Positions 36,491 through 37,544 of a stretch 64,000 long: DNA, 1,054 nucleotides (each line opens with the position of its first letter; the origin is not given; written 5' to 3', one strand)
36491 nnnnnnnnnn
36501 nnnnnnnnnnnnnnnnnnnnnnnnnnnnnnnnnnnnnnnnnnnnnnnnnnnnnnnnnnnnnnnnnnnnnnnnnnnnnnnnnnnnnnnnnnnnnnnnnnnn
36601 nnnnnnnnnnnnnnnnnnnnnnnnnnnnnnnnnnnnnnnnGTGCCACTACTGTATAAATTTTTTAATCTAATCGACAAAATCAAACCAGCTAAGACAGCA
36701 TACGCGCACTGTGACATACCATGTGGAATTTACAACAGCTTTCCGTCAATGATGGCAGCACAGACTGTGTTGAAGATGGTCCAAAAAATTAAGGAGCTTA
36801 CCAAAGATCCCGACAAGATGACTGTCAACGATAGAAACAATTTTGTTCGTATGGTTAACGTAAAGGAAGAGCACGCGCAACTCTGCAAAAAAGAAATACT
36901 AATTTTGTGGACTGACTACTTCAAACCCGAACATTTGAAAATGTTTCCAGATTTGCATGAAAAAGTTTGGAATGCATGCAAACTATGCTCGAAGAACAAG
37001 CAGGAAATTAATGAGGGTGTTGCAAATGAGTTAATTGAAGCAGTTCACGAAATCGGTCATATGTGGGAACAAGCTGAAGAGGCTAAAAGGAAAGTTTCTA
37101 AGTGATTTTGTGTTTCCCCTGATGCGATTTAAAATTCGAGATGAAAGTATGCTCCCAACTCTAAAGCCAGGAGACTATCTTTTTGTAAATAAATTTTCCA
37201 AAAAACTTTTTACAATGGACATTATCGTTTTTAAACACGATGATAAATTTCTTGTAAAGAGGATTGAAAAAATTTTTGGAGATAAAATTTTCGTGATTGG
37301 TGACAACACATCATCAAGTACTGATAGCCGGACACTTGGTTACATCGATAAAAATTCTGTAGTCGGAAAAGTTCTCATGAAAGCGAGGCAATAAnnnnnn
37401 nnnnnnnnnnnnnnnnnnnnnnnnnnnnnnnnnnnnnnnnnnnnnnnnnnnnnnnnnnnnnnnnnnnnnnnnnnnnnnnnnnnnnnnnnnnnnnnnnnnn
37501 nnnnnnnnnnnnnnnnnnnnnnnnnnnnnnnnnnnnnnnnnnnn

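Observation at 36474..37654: Ni-SOD cassette (sodN-sodX plus a gene fragment) bracketed by perfect 81-bp direct repeats exactly 1100 bp apart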

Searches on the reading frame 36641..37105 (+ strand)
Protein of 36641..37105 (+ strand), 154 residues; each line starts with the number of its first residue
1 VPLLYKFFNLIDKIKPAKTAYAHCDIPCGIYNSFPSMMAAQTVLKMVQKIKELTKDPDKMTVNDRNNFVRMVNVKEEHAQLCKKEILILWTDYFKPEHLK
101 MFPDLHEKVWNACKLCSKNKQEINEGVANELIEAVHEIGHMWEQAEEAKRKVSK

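Call 4: search_protein_families(library=pfam, proteins=[window:36641-37105:+], max_evalue=0.01)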
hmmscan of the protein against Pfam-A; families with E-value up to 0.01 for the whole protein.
window:36641-37105:+ (154 aa): 2 families
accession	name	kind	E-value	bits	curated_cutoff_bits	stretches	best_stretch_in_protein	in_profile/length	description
PF09055.16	Sod_Ni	-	2.3e-41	141.8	25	1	19-144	2-125/127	Nickel-containing superoxide dismutase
PF15821.10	DUF4709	-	0.0058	17.5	27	0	37-138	16-109/110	Domain of unknown function (DUF4709)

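Call 11: find_homologous_proteins(query=window:36641-37105:+)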
Query window:36641-37105:+ (154 aa): 2745 proteins with E <= 0.001 among 2749 candidates; the best 120 are listed.
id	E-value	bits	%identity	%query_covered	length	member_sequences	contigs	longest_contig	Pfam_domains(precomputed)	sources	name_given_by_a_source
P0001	4.3e-100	350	100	100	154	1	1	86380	PF09055.17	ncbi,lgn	-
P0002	5.8e-85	301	86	92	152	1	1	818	PF09055.17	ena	-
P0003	6.9e-85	301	87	92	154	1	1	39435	PF09055.17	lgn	-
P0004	1.4e-82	293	82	100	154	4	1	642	PF09055.17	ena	-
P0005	4.5e-81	288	82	98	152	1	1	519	PF09055.17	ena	-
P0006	3.0e-80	286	88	92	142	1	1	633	PF09055.17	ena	-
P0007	7.2e-76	271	79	100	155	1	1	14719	PF09055.17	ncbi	-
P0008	7.1e-70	252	72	99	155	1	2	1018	PF09055.17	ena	-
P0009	3.7e-67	243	72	97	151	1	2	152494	PF09055.17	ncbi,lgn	-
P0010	2.6e-58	214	66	94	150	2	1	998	PF09055.17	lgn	-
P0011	1.8e-57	212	67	93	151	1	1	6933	PF09055.17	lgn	-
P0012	2.1e-56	208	64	97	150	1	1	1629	PF09055.17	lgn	-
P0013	2.4e-56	208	62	91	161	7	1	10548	PF09055.17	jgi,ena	-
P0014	8.6e-55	203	64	95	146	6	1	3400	PF09055.17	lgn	-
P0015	9.6e-55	203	63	94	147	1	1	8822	PF09055.17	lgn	-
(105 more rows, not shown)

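Call 13: find_encoding_contigs(protein=P0003, flank=10000, max_places=4)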
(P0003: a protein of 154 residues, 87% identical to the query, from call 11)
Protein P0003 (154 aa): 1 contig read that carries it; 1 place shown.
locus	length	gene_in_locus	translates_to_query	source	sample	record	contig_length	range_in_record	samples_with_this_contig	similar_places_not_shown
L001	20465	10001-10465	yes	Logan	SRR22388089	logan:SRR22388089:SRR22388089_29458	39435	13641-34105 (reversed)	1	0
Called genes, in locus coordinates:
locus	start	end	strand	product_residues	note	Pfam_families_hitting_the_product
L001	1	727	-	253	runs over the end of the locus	PF03116:NQR2_RnfD_RnfE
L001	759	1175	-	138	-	PF13473:Cupredoxin_1 (weak), PF00127:Copper-bind (faint)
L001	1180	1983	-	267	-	-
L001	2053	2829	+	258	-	PF00575:S1, PF07541:EIF_2_alpha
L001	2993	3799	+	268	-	PF09754:PAC2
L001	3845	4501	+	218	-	PF00318:Ribosomal_S2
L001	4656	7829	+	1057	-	PF08471:Ribonuc_red_2_N, PF02867:Ribonuc_red_lgC, PF12637:TSCPD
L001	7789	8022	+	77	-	-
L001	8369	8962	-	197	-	PF13419:HAD_2 (weak)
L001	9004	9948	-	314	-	-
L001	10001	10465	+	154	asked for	PF09055:Sod_Ni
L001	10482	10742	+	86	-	PF00717:Peptidase_S24, PF10502:Peptidase_S26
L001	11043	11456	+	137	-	PF06271:RDD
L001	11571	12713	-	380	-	PF02812:ELFV_dehydrog_N, PF00208:ELFV_dehydrog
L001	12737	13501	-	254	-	PF00106:adh_short, PF08659:KR, PF01370:Epimerase (faint), PF13561:adh_short_C2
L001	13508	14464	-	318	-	PF00890:FAD_binding_2 (faint), PF01134:GIDA (faint), PF01266:DAO (faint), PF01946:Thi4 (faint), PF03486:HI0933_like (faint), PF07992:Pyr_redox_2, PF13738:Pyr_redox_3, PF00070:Pyr_redox, +2 more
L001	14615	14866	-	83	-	PF13192:Thioredoxin_3, PF00462:Glutaredoxin (weak)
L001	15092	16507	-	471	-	PF07992:Pyr_redox_2, PF13738:Pyr_redox_3, PF00070:Pyr_redox, PF02852:Pyr_redox_dim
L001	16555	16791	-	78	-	PF00462:Glutaredoxin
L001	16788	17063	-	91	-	PF03551:PadR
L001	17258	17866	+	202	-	PF02589:LUD_dom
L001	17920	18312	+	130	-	-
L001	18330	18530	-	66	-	-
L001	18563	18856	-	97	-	PF01883:FeS_assembly_P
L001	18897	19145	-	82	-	-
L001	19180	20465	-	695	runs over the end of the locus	PF19335:HMBD, PF00122:E1-E2_ATPase, PF00702:Hydrolase, PF08282:Hydrolase_3 (faint)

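Call 14: find_encoding_contigs(protein=P0007, flank=10000, max_places=4)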
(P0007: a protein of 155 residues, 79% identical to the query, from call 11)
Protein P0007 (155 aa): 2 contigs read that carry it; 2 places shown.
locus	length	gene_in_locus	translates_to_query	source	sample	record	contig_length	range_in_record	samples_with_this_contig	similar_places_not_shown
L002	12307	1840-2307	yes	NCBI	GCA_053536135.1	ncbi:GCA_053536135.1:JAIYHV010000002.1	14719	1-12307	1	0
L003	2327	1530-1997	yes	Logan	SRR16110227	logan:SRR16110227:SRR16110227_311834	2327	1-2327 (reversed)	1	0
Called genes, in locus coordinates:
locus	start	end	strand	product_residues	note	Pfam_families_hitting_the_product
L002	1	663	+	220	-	?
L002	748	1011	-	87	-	-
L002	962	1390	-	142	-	PF02698:DUF218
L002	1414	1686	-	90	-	PF13459:Fer4_15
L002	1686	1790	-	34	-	-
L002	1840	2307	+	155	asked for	PF09055:Sod_Ni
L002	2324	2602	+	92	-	PF00717:Peptidase_S24, PF10502:Peptidase_S26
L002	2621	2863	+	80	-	-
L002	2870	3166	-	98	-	-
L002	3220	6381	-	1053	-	PF08471:Ribonuc_red_2_N, PF02867:Ribonuc_red_lgC, PF12637:TSCPD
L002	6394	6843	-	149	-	PF22811:Zn_ribbon_NrdR, PF03477:ATP-cone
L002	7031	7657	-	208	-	PF00318:Ribosomal_S2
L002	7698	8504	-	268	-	PF09754:PAC2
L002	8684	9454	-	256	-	PF00575:S1 (weak), PF07541:EIF_2_alpha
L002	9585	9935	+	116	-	PF01381:HTH_3 (weak)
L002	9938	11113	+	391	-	PF00266:Aminotran_5, PF01212:Beta_elim_lyase (weak)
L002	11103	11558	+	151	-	PF01592:NifU_N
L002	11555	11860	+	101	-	PF01035:DNA_binding_1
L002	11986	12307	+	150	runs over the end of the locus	PF02643:DUF192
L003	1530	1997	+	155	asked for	PF09055:Sod_Ni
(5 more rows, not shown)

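Call 15: find_encoding_contigs(protein=P0009, flank=10000, max_places=4)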
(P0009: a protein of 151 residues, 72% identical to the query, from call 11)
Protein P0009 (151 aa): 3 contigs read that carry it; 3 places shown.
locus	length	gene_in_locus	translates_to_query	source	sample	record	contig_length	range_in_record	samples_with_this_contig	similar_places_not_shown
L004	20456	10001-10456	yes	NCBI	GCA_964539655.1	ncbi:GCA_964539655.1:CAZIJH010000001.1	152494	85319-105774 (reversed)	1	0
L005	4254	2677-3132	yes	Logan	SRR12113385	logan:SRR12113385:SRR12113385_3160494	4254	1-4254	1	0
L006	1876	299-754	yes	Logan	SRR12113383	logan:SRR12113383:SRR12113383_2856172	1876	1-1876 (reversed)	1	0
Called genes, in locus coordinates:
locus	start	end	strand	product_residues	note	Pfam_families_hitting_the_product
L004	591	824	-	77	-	-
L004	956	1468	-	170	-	-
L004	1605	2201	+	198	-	-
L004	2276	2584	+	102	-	-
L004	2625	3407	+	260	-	PF00575:S1 (weak), PF07541:EIF_2_alpha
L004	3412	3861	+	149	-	PF00293:NUDIX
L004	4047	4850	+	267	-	PF09754:PAC2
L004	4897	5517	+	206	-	PF00318:Ribosomal_S2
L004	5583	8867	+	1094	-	PF08471:Ribonuc_red_2_N, PF02867:Ribonuc_red_lgC, PF12637:TSCPD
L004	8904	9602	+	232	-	PF00117:GATase, PF07685:GATase_3 (weak)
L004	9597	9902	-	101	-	-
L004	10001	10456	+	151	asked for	PF09055:Sod_Ni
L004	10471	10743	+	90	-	PF00717:Peptidase_S24, PF10502:Peptidase_S26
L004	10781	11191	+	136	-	PF06271:RDD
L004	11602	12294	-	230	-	PF20143:NAD_kinase_C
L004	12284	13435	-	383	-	PF02812:ELFV_dehydrog_N, PF00208:ELFV_dehydrog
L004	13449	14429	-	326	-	PF01946:Thi4 (faint), PF00890:FAD_binding_2 (faint), PF01134:GIDA (faint), PF01266:DAO (faint), PF03486:HI0933_like (faint), PF07992:Pyr_redox_2, PF13738:Pyr_redox_3, PF00070:Pyr_redox, +1 more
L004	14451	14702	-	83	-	PF13192:Thioredoxin_3, PF00462:Glutaredoxin (weak)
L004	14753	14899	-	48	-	-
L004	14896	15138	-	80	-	PF00462:Glutaredoxin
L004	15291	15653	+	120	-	-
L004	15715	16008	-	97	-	PF01883:FeS_assembly_P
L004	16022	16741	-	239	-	PF01988:VIT1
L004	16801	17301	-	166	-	-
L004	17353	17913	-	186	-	-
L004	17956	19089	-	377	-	PF13192:Thioredoxin_3 (faint)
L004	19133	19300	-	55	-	-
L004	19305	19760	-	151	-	-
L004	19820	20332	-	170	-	-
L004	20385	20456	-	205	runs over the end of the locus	PF00581:Rhodanese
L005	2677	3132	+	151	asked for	PF09055:Sod_Ni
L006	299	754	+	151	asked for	PF09055:Sod_Ni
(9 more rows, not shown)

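Call 16: find_encoding_contigs(protein=P0001, flank=10000, max_places=6)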
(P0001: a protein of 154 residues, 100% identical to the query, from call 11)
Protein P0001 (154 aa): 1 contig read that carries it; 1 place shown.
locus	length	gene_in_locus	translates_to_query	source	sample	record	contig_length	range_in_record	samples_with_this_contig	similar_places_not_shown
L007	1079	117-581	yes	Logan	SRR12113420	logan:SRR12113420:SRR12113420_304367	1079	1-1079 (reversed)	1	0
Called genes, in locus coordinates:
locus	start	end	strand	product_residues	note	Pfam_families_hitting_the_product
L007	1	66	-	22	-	?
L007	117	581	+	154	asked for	PF09055:Sod_Ni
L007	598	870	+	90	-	PF00717:Peptidase_S24, PF10502:Peptidase_S26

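Call 40: search_protein_families(library=ncbifam, proteins=[window:36641-37105:+], max_evalue=0.01)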
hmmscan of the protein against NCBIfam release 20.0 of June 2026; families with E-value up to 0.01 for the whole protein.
window:36641-37105:+ (154 aa): 1 family
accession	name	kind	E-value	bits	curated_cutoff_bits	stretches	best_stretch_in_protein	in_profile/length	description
TIGR02753.1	sodN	equivalog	1.6e-46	158.2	90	1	3-142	1-139/145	superoxide dismutase, Ni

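Call 48: find_encoding_contigs(protein=P0011, flank=7000, max_places=3)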
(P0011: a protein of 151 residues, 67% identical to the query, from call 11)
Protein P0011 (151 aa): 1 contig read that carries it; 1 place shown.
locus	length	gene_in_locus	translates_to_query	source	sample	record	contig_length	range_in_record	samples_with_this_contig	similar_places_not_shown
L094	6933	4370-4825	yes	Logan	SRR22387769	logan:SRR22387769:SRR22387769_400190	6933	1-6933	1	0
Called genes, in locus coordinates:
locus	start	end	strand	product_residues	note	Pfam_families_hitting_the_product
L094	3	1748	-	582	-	?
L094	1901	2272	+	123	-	PF23457:LysM2_NFP (faint), PF01476:LysM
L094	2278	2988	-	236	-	-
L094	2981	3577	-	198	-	-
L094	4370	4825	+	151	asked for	PF09055:Sod_Ni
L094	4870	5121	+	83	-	PF10502:Peptidase_S26 (weak)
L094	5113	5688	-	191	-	-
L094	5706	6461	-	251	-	PF06750:A24_N_bact, PF01478:Peptidase_A24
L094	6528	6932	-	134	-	?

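Call 55: list_cluster_members(proteins=[P0001, P0121, P0122, P0007, P0009, P0123])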
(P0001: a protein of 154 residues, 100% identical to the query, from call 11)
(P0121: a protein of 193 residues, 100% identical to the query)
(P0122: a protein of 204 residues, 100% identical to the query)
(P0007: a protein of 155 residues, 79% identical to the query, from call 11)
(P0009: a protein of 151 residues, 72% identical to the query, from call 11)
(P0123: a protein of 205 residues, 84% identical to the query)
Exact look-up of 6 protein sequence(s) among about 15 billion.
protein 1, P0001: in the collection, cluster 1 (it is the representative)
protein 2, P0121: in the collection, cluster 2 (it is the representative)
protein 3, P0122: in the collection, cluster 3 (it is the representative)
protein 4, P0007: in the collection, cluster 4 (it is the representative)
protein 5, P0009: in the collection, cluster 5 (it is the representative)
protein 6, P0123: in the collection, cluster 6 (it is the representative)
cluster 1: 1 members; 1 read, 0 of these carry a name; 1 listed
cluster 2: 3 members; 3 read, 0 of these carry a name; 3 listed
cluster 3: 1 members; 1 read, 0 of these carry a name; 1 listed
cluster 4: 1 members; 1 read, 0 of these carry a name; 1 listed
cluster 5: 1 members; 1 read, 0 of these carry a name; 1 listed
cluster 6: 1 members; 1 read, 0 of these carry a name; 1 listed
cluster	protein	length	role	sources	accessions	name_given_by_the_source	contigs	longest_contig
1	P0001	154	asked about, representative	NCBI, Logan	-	-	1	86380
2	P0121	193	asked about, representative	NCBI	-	-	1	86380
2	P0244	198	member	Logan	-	-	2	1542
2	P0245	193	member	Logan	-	-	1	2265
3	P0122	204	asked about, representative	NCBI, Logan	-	-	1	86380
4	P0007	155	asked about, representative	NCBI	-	-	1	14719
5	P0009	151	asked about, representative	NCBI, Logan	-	-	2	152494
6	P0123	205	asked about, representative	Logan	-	-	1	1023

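Call 79: find_related_loci(query=window:36641-37105:+, collection=viral_contigs, flank=5000)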
Query window:36641-37105:+ (154 aa) in viral_contigs; peptide patterns used: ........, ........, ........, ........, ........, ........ (x = any residue, [..] = any of these).
5 stretches matched a pattern; 2 encode a relative of the query (tblastn E <= 1e-3); 2 distinct loci.
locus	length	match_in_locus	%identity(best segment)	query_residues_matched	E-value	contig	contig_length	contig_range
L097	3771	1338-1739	43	9-143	3e-33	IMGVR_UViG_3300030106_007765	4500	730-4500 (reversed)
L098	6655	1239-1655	42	1-143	2e-32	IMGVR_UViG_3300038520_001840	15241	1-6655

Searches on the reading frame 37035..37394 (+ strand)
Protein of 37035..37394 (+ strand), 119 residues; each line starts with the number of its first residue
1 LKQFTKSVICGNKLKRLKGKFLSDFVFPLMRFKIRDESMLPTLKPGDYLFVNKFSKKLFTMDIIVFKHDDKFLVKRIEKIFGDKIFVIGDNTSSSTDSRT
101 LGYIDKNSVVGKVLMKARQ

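Call 4: search_protein_families(library=pfam, proteins=[window:37035-37394:+], max_evalue=0.01)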
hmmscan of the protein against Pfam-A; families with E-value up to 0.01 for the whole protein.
window:37035-37394:+ (119 aa): 2 families
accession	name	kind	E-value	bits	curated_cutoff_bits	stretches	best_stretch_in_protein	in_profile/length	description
PF10502.14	Peptidase_S26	-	1e-17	65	22.9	2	26-85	20-85/168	Signal peptidase, peptidase S26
PF00717.28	Peptidase_S24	-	3.4e-11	43.3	23.3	1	32-113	38-115/116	Peptidase S24-like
